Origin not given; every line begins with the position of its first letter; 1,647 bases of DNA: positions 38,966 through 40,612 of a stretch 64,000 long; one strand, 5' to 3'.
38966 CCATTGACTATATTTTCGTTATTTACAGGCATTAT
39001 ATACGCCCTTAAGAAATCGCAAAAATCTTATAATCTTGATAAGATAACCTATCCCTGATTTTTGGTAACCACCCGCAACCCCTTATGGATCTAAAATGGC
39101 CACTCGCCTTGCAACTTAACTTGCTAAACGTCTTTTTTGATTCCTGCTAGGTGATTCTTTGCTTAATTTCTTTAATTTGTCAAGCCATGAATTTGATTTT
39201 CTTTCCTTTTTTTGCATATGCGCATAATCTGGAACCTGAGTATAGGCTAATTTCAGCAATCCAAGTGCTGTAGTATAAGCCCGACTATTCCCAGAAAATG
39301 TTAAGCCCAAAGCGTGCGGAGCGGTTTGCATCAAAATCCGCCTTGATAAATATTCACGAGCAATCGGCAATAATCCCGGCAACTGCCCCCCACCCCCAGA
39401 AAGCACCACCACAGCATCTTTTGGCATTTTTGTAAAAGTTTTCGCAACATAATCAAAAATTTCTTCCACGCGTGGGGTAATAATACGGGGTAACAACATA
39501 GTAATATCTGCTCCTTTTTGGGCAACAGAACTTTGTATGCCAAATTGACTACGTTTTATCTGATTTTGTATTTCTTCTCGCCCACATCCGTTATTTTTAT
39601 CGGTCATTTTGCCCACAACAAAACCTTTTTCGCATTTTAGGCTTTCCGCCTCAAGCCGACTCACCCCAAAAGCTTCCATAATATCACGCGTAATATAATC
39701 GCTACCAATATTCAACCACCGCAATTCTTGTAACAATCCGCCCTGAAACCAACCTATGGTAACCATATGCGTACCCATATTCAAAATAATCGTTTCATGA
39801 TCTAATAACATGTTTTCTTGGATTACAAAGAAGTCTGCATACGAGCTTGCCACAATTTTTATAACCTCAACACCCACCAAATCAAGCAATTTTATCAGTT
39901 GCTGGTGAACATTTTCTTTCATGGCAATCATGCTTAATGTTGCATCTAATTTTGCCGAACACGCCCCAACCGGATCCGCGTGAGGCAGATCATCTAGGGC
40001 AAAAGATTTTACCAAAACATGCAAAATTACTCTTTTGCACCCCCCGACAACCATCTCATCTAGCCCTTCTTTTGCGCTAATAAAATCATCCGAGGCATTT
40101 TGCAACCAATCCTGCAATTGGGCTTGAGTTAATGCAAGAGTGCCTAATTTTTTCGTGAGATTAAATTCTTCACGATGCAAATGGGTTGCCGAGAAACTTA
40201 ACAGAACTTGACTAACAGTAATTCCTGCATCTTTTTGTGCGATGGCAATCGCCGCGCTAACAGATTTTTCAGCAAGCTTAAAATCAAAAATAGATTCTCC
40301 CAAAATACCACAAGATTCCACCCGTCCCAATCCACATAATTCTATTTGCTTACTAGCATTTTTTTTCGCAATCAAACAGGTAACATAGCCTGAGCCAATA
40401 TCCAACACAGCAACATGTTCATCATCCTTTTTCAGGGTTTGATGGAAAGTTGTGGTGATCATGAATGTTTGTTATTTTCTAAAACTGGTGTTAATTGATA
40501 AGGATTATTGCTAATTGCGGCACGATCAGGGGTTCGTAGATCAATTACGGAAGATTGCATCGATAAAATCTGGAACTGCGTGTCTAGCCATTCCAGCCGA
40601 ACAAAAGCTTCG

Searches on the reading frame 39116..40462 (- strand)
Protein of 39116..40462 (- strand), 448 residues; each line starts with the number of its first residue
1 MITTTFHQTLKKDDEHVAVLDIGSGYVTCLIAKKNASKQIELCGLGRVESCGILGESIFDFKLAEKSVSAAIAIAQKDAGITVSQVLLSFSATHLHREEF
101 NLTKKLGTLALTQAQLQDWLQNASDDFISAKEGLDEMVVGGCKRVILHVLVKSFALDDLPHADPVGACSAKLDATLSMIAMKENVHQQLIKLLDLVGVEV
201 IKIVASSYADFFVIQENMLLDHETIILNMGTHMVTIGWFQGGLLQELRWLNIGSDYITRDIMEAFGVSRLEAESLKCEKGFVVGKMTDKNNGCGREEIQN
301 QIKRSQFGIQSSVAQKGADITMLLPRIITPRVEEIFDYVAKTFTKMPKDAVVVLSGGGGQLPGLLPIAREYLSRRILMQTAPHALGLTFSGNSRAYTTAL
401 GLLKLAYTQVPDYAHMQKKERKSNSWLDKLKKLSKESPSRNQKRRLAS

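Call 3: search_protein_families(library=pfam, proteins=[window:39116-40462:-], max_evalue=0.01)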
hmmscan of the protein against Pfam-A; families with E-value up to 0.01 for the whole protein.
window:39116-40462:- (448 aa): 1 family
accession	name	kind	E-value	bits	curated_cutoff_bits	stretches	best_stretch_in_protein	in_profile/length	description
PF14450.12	FtsA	-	5.4e-17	62.8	31.8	1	226-401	2-127/127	Cell division protein FtsA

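Call 60: find_encoding_contigs(protein=window:39116-40462:-, flank=6000, max_places=6)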
Protein window:39116-40462:- (448 aa): no gene with exactly this product is on record in the collection.
